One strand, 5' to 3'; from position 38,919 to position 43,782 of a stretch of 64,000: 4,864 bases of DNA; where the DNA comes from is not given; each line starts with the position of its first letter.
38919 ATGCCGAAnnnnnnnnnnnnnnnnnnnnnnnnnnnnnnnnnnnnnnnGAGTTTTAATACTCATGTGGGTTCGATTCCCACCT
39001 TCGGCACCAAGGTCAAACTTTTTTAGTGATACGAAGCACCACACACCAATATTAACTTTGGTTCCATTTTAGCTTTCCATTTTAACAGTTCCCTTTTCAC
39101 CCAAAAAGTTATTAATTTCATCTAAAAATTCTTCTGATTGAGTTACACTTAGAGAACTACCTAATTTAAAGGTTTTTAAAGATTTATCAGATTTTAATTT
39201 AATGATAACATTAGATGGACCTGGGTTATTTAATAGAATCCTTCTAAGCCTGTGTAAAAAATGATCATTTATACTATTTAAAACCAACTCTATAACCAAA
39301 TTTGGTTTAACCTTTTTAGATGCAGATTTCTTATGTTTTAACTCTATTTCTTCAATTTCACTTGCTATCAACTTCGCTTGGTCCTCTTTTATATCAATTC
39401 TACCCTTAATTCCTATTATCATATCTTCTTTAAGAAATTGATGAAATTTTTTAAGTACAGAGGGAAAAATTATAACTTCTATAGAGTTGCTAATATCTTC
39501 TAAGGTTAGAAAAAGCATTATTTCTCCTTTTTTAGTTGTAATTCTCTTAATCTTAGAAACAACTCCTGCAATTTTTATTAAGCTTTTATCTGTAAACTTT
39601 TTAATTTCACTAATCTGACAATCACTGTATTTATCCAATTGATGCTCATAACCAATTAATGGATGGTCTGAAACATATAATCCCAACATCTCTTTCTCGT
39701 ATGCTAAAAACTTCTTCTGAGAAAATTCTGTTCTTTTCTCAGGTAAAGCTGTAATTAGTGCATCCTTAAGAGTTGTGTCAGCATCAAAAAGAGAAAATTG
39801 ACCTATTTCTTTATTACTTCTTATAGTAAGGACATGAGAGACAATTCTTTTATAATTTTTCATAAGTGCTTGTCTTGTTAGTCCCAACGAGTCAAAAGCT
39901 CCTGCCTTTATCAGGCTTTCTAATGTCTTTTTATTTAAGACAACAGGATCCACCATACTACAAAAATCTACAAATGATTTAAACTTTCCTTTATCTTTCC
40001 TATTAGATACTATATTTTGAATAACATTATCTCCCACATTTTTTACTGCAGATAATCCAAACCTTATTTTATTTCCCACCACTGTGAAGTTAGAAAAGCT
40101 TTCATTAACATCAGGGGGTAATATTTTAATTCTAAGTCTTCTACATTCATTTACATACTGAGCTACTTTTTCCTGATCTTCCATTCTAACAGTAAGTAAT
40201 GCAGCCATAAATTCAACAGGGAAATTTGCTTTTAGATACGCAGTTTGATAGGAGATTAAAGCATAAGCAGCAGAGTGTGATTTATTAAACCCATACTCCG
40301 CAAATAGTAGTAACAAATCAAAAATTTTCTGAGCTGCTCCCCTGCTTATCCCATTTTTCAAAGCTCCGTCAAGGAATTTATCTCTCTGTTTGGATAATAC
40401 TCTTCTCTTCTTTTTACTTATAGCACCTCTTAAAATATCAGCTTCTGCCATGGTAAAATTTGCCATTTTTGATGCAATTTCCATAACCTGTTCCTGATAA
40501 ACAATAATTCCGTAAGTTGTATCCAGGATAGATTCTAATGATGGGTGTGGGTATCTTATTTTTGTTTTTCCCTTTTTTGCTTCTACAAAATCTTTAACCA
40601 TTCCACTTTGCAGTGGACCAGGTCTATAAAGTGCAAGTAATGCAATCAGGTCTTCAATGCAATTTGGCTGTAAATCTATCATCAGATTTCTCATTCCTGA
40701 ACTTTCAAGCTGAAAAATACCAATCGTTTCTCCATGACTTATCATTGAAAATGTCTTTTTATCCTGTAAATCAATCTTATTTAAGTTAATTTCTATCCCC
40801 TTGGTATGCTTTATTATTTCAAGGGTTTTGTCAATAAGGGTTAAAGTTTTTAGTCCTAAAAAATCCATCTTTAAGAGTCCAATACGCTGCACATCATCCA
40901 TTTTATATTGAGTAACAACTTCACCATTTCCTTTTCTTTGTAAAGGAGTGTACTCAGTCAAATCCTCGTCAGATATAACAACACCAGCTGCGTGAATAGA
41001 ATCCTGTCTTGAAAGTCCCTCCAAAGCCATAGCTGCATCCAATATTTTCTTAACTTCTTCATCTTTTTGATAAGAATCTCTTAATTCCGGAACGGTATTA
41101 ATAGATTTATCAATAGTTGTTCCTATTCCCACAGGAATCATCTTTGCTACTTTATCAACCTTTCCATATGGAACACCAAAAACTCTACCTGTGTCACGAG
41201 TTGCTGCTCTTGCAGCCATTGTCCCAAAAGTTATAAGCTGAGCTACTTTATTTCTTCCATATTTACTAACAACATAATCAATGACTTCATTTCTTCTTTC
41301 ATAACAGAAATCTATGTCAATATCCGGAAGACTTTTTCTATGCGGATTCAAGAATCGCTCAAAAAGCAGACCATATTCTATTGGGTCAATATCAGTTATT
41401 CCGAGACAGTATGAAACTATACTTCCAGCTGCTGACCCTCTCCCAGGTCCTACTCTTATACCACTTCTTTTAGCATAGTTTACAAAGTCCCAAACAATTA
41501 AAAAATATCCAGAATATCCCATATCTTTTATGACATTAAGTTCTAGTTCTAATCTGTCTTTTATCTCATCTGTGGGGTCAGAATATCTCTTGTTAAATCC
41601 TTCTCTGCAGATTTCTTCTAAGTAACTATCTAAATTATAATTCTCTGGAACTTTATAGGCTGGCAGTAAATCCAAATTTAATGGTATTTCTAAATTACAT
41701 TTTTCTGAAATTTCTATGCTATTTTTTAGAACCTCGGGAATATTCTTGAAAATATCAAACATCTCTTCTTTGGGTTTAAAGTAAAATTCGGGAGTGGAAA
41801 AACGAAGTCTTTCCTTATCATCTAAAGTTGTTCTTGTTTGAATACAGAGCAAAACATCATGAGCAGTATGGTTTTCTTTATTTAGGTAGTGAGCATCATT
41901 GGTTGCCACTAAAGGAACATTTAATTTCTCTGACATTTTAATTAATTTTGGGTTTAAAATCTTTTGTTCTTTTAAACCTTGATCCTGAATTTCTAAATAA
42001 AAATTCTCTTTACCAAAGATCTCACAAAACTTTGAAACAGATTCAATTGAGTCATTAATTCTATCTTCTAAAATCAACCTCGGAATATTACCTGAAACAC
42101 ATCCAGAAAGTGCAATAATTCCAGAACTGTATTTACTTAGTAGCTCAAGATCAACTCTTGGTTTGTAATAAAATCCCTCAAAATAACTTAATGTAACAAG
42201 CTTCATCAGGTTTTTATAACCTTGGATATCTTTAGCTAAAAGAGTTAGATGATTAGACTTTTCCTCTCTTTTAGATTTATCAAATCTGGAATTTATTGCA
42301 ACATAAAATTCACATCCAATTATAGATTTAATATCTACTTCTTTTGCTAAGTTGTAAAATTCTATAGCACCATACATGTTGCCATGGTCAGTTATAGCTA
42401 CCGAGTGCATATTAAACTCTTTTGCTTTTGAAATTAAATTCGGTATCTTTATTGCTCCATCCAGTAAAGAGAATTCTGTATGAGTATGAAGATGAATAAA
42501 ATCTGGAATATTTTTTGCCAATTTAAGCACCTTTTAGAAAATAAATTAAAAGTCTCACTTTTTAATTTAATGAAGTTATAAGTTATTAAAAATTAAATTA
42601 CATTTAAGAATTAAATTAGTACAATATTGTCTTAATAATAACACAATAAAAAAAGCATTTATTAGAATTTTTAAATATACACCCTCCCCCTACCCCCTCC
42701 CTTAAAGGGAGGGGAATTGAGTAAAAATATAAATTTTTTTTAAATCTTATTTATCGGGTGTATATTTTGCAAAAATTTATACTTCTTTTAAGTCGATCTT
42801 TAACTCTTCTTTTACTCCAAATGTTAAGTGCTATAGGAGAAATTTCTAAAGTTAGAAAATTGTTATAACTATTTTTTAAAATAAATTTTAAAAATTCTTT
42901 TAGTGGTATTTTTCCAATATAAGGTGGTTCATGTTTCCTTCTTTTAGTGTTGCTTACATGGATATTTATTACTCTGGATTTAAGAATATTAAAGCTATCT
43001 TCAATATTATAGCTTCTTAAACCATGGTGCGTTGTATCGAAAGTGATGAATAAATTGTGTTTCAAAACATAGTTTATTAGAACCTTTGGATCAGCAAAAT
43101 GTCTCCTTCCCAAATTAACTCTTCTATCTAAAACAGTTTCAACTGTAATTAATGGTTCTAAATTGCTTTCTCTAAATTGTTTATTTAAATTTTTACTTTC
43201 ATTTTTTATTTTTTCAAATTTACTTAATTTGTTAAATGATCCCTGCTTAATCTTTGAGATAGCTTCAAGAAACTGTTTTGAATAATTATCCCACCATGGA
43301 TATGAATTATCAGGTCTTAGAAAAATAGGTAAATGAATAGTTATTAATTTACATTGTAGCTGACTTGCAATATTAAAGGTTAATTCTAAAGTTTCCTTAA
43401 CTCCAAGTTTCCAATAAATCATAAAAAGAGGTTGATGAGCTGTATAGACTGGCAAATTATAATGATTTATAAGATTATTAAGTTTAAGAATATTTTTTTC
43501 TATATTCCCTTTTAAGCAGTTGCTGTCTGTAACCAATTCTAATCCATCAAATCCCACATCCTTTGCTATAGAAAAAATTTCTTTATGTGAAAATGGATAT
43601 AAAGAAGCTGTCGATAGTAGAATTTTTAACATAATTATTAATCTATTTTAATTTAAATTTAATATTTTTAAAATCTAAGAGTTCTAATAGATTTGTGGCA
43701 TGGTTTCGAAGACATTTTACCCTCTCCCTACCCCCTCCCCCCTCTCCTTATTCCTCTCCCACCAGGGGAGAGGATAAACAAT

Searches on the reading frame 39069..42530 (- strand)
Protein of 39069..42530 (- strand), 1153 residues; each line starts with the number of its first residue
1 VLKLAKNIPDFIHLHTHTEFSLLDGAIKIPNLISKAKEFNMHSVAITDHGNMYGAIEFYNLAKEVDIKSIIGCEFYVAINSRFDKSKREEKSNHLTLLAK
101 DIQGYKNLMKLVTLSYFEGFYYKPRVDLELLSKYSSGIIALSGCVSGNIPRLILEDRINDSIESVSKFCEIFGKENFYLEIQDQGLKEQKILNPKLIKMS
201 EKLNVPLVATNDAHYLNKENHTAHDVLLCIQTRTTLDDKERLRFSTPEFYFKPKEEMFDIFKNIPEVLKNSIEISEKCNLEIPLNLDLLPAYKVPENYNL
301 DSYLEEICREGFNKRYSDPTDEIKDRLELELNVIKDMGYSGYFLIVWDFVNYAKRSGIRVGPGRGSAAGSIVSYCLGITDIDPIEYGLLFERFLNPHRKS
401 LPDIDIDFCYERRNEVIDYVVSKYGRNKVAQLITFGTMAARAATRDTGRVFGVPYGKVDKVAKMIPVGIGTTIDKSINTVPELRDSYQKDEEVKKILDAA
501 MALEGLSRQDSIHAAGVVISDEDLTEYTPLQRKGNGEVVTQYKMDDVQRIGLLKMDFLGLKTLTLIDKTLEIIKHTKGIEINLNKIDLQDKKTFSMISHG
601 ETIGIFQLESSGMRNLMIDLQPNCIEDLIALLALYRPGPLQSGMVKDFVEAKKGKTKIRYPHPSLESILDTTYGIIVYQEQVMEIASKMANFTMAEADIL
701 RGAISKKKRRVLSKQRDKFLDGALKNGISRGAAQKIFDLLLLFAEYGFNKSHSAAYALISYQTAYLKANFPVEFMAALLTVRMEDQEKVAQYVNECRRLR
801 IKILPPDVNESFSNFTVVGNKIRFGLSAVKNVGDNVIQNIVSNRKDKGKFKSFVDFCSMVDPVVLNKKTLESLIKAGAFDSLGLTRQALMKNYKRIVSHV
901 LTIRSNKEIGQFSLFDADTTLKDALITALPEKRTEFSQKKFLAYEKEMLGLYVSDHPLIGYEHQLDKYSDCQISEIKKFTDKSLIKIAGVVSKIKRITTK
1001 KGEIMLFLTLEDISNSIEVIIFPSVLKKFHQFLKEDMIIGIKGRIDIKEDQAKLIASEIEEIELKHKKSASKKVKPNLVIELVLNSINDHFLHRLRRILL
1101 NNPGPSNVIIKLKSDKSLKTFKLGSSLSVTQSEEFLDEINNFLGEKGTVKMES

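Call 45: search_protein_families(library=pfam, proteins=[window:39069-42530:-], max_evalue=0.00001)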
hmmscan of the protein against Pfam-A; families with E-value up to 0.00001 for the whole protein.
window:39069-42530:- (1153 aa): 5 families
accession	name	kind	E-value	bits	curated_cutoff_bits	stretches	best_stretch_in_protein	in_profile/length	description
PF07733.18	DNA_pol3_alpha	-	1.6e-105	352.8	23.9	1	302-559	1-260/260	Bacterial DNA polymerase III alpha NTPase domain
PF17657.6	DNA_pol3_finger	-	1.1e-66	223.7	22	1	562-727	1-166/166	Bacterial DNA polymerase III alpha subunit finger domain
PF02811.25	PHP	-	4.5e-56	190.1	26.4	1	13-183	1-163/164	PHP domain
PF14579.12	HHH_6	-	3.8e-31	107.6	25.6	1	801-889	2-90/90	Helix-hairpin-helix motif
PF01336.31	tRNA_anti-codon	-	8.9e-12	45.2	27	1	985-1062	1-75/75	OB-fold nucleic acid binding domain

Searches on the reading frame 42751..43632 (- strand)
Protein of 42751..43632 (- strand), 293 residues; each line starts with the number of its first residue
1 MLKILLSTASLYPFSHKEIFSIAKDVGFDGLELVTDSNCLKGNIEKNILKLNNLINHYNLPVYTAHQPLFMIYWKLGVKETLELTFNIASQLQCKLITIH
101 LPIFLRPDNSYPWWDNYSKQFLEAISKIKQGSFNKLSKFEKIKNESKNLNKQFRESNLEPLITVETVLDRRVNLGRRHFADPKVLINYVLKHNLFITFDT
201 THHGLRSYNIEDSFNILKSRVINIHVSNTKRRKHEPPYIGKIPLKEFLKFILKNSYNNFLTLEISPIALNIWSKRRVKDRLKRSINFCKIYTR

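Call 45: search_protein_families(library=pfam, proteins=[window:42751-43632:-], max_evalue=0.00001)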
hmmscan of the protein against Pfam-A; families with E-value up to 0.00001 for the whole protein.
window:42751-43632:- (293 aa): 1 family
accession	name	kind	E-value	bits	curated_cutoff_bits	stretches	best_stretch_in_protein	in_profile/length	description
PF01261.30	AP_endonuc_2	-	2.9e-13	50.5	31.1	1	21-265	2-230/249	Xylose isomerase-like TIM barrel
